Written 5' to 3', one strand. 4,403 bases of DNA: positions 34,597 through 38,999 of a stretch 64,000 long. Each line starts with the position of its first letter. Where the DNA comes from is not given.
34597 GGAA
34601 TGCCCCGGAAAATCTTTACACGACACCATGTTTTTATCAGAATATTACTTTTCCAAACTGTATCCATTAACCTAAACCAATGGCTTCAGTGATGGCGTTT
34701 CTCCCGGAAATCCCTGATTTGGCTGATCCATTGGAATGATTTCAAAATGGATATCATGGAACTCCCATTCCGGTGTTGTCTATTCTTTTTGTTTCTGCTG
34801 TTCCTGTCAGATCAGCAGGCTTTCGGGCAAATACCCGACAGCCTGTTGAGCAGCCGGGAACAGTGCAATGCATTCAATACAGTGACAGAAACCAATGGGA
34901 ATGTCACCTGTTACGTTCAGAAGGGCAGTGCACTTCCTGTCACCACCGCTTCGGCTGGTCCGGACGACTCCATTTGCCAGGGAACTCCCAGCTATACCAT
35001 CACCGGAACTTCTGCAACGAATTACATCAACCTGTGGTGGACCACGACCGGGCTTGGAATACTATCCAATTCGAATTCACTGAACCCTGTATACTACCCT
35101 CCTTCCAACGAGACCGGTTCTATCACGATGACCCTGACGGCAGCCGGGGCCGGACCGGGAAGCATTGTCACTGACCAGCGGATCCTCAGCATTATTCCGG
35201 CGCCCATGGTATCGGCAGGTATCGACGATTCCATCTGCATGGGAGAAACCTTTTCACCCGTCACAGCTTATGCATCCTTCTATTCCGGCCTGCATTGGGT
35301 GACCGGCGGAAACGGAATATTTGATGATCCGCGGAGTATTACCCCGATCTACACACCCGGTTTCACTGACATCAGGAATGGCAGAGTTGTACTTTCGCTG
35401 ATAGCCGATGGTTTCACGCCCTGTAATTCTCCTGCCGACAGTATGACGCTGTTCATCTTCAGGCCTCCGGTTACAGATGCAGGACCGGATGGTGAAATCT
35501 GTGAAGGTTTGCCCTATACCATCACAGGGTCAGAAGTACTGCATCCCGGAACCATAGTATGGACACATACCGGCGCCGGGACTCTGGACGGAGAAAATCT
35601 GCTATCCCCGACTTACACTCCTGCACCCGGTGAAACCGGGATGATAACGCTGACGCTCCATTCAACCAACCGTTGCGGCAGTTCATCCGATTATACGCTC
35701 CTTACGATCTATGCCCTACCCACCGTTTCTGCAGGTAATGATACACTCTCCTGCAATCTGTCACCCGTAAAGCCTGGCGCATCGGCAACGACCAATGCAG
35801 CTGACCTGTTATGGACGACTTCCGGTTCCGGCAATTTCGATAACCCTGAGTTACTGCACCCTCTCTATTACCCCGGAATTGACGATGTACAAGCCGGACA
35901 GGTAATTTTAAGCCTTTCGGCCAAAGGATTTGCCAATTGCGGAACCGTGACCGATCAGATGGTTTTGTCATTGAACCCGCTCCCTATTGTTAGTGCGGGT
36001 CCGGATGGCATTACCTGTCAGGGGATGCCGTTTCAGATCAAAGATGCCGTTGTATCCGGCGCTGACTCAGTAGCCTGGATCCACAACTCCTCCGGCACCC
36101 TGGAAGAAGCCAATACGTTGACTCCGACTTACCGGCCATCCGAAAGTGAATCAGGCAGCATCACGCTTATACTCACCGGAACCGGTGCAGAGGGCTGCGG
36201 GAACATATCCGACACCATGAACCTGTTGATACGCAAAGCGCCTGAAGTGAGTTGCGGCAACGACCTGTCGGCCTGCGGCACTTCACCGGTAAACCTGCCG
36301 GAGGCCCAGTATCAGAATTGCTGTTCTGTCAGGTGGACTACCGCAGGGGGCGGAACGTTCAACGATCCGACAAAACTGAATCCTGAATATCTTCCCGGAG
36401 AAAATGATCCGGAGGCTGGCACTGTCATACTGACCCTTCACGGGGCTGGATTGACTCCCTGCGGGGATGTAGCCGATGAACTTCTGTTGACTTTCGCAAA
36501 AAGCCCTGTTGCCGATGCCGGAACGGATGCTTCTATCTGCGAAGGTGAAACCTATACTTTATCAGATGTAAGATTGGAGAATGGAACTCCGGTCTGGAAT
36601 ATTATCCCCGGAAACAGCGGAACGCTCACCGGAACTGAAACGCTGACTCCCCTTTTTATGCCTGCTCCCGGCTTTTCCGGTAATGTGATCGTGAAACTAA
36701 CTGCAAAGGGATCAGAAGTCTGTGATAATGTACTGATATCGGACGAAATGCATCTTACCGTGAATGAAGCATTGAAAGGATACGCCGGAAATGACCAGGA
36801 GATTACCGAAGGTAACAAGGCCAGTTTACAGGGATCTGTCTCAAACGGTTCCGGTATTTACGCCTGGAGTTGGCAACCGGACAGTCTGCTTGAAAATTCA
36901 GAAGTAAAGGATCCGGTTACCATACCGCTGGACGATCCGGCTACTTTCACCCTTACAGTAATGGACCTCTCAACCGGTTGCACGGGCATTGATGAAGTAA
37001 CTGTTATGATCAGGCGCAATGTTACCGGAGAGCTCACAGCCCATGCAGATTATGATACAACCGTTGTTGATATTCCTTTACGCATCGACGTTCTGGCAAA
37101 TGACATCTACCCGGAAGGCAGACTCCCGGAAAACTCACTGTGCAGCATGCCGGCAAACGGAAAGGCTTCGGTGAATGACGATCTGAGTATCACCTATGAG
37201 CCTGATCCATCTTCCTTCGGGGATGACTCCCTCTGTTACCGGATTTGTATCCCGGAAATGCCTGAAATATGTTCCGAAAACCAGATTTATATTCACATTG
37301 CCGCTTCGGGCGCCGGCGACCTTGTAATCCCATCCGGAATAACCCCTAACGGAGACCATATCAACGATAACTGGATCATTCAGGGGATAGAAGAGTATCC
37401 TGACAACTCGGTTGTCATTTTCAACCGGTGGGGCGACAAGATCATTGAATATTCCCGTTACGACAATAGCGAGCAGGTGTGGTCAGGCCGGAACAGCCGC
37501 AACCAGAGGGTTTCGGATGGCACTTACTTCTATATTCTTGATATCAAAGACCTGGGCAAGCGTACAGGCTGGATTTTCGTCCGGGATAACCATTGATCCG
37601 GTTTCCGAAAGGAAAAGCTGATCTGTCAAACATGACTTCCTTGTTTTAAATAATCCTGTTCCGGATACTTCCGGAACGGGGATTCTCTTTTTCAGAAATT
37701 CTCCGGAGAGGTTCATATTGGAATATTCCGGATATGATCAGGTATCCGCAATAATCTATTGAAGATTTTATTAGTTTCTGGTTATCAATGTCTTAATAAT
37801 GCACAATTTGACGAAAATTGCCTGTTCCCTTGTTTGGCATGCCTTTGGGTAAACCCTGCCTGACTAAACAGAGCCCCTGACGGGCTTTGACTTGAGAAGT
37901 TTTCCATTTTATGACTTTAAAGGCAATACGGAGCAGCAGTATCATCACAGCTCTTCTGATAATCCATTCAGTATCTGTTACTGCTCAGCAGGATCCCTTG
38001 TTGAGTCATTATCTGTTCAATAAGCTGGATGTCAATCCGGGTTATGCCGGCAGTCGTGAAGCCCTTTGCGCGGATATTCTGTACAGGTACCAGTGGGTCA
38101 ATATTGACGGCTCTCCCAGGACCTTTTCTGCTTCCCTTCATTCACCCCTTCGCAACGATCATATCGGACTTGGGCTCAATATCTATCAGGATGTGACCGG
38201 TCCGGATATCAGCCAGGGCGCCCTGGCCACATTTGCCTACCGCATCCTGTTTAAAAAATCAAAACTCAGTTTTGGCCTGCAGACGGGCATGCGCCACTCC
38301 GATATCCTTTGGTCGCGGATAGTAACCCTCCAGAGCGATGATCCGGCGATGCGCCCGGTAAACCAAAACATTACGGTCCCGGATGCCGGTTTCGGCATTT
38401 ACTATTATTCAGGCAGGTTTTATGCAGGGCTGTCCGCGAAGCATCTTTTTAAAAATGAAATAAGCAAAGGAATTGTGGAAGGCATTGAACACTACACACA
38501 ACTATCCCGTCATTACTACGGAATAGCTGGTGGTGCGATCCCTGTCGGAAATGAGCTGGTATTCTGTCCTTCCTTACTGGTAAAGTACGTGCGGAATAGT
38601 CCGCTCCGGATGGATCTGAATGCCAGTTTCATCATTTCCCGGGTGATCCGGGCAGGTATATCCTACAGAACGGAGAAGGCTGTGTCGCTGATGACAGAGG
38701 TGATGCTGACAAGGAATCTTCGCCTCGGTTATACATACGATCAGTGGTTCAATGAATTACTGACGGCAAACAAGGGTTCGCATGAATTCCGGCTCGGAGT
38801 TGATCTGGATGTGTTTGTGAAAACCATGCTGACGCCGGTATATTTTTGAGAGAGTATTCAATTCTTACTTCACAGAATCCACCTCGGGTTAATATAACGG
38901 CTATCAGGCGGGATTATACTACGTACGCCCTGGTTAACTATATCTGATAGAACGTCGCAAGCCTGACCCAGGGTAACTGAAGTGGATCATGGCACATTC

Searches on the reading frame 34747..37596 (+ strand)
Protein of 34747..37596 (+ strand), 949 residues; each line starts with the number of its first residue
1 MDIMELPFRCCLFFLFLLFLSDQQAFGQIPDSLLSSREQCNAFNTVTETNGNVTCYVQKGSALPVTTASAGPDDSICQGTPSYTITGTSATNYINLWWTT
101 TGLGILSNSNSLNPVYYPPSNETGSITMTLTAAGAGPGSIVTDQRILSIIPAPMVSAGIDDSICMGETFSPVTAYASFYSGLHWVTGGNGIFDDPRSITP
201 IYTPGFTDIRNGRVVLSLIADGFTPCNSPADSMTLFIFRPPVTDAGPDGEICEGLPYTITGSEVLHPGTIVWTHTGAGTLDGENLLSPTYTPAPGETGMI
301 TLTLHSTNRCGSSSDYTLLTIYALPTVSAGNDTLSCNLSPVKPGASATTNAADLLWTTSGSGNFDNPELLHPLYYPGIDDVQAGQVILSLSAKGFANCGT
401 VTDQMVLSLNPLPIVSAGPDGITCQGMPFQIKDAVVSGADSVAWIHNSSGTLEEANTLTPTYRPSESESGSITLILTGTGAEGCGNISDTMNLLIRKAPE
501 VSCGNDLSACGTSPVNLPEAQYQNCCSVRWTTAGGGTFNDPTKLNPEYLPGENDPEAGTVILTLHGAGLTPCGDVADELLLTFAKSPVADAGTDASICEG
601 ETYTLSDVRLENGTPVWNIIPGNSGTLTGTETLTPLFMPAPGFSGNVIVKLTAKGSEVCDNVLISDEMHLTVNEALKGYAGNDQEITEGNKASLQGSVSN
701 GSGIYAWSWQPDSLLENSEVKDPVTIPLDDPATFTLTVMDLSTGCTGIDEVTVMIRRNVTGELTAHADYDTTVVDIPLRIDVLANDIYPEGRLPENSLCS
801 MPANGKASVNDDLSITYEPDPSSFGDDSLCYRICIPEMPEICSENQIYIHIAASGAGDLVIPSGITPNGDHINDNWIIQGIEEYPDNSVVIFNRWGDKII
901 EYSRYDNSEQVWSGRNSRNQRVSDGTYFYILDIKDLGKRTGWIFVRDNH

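Call 59: search_protein_families(library=pfam, proteins=[window:34747-37596:+], max_evalue=0.00001)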
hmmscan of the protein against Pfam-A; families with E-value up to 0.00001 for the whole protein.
window:34747-37596:+ (949 aa): 2 families
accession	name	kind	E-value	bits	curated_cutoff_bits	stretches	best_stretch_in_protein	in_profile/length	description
PF13585.12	CHU_C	-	1.5e-22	80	27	1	861-945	3-86/86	CHU_C Type IX secretion signal domain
PF17963.7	Big_9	-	1e-10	42.8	23.6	1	765-834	6-75/89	Bacterial Ig domain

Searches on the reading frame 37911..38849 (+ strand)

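Call 59: search_protein_families(library=pfam, proteins=[window:37911-38849:+], max_evalue=0.00001)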
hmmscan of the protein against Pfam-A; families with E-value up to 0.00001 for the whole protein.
window:37911-38849:+ (312 aa): 1 family
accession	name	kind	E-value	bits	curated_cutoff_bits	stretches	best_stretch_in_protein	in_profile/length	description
PF11751.14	PorP_SprF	-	2.6e-70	237.5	22.3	1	24-296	2-272/273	Type IX secretion system membrane protein PorP/SprF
